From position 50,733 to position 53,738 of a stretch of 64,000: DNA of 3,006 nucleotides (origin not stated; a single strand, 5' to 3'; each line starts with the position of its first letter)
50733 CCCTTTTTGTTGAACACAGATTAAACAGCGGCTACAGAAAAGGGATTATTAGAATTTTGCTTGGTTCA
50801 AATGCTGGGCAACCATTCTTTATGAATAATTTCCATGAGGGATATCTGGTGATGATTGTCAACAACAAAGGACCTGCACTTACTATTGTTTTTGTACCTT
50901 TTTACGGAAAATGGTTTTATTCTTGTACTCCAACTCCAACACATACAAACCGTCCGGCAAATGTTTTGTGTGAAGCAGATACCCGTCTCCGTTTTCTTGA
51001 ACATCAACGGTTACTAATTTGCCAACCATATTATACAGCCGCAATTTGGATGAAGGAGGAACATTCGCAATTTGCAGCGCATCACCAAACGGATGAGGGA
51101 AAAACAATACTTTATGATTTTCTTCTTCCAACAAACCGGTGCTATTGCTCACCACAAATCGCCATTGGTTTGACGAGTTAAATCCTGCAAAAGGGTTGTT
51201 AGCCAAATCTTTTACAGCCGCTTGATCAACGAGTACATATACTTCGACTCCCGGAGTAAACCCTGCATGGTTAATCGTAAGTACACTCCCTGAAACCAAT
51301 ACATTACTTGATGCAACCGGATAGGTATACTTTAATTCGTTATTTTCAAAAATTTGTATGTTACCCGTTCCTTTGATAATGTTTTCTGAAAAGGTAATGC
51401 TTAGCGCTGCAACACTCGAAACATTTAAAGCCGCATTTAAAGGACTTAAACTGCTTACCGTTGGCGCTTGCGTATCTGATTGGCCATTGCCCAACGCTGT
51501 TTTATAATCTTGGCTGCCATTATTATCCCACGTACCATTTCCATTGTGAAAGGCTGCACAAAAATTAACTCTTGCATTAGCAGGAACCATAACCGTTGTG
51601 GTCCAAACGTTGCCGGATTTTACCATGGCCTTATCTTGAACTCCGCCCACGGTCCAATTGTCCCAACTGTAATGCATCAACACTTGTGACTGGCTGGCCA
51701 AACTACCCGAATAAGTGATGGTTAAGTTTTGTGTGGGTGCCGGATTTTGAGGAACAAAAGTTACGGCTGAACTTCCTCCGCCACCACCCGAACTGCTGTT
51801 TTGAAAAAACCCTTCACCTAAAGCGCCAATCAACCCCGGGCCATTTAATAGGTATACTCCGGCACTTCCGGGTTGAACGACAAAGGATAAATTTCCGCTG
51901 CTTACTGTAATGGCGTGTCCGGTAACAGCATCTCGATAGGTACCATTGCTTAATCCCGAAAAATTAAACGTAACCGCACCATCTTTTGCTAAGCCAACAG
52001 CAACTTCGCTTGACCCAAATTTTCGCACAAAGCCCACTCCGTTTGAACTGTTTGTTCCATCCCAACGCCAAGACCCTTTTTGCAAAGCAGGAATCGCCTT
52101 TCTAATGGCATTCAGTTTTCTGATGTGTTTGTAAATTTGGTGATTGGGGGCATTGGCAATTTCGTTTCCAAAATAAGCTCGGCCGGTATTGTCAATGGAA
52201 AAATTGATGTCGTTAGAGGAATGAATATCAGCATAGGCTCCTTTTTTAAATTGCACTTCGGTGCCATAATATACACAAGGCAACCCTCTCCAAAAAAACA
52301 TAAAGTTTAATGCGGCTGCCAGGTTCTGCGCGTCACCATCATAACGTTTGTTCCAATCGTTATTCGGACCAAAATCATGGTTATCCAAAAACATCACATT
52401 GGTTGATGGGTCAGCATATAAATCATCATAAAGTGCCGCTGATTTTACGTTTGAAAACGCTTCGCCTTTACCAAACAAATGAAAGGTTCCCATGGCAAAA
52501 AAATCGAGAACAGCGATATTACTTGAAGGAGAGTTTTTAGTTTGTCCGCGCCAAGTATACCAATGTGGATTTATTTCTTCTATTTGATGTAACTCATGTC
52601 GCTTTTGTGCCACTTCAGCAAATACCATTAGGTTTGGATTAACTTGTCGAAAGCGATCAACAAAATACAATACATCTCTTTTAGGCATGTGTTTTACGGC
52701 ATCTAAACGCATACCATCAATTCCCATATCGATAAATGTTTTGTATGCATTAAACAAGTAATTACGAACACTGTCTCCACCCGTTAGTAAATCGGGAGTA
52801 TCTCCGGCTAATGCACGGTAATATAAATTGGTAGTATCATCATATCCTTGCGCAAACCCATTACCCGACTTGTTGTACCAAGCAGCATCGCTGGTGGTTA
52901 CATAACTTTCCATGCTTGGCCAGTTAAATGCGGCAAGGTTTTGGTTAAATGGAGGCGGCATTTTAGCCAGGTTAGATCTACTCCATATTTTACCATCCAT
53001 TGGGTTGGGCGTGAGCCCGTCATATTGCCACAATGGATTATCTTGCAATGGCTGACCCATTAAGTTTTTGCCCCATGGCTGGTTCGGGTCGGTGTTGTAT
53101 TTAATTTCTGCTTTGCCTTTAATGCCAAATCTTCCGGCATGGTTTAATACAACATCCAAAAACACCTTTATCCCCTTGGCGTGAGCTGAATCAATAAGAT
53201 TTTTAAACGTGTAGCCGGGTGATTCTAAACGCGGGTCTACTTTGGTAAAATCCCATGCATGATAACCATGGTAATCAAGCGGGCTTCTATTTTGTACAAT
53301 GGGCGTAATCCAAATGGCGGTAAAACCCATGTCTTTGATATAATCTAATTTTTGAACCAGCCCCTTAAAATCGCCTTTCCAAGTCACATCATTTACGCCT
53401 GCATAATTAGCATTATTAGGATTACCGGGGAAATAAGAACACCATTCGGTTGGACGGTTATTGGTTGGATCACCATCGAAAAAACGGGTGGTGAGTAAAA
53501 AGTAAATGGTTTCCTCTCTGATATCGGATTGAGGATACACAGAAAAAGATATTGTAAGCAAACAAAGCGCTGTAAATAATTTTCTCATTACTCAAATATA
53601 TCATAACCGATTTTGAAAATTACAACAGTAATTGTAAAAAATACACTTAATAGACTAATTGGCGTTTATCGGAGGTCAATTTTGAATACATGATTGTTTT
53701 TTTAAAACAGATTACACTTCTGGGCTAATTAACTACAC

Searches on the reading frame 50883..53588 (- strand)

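Call 4: search_protein_families(library=pfam, proteins=[window:50883-53588:-], max_evalue=0.01)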
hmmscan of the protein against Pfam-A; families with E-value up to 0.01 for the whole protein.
window:50883-53588:- (901 aa): 6 families
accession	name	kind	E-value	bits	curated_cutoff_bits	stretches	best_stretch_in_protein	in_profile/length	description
PF00128.31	Alpha-amylase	-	4.2e-42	145.4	22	1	30-449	1-358/446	Alpha amylase, catalytic domain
PF13205.12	Big_5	-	4.6e-12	47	23.6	1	705-811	1-103/105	Bacterial Ig-like domain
PF16760.10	CBM53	-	6e-10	39.7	27.6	1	623-676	2-57/57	Starch/carbohydrate-binding module (family 53)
PF18962.6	Por_Secre_tail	-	8.5e-08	32.8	27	1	830-897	2-73/75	Secretion system C-terminal sorting domain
PF03423.18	CBM_25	-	0.00015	22.5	27.3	1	622-702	6-86/106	Carbohydrate binding domain (family 25)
PF22184.2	CBM_56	-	0.0043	17.7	27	0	620-682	9-68/75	Carbohydrate binding module family 56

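Call 42: search_protein_families(library=ncbifam, proteins=[window:50883-53588:-], max_evalue=0.01)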
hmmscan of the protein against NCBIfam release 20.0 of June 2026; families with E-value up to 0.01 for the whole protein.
window:50883-53588:- (901 aa): 41 families (the best 25 are shown)
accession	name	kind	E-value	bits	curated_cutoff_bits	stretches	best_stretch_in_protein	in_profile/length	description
NF041090.1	Cyc-maltodext_AglB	equivalog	6.1e-29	101.1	540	3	56-153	46-139/470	cyclomaltodextrinase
NF008051.0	PRK10785.1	equivalog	8e-27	93.7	568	2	70-153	174-253/607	maltodextrin glucosidase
NF007058.0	PRK09505.2-3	equivalog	1.2e-26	93.1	897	1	26-154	210-340/742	alpha-amylase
TIGR02403.1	trehalose_treC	equivalog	2.7e-25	89.1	799.05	2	71-151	23-100/544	alpha,alpha-phosphotrehalase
NF007060.0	PRK09505.2-5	equivalog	5e-24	84.3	790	1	18-153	187-324/690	alpha-amylase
TIGR02456.1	treS_nterm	equivalog_domain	3.2e-23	82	678.35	2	71-151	24-101/539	maltose alpha-D-glucosyltransferase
NF051899.1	BetGalacBglAAgro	equivalog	1.3e-22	79.9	900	2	71-151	24-101/537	beta-galactosidase BglA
NF007051.0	PRK09505.1-1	equivalog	1.5e-22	79.4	864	2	22-153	195-328/686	alpha-amylase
NF007059.0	PRK09505.2-4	equivalog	3.8e-20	71.7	865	1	22-162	185-327/683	alpha-amylase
NF007052.0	PRK09505.1-2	equivalog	7.9e-20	70.6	749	1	22-155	185-320/677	alpha-amylase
NF008183.0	PRK10933.1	subfamily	8.8e-20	70.9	535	2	71-152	29-107/551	alpha,alpha-phosphotrehalase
TIGR02402.1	trehalose_TreZ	equivalog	1.1e-19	70.1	538.8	2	68-175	105-211/545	malto-oligosyltrehalose trehalohydrolase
NF007057.0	PRK09505.2-2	equivalog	2.3e-18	65.7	931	1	25-156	198-331/694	alpha-amylase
NF007055.0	PRK09505.1-6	equivalog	1.3e-17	63.3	1458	1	23-161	185-325/675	alpha-amylase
NF007054.0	PRK09505.1-4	equivalog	2.3e-17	62.6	1385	1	22-156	185-321/676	alpha-amylase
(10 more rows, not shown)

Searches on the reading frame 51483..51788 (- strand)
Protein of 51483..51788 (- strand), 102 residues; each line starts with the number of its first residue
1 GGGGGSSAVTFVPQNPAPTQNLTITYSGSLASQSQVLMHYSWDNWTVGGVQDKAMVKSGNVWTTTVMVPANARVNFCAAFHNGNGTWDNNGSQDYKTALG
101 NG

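Call 60: find_homologous_proteins(query=window:51483-51788:-, max_evalue=0.001)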
Query seq(102 aa): no candidate shares three 5-residue words with the query. No homologue found.
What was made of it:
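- Tried and rejected: My third search, with the CBM53 segment, found no candidates, so that search was wasted (call 60).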
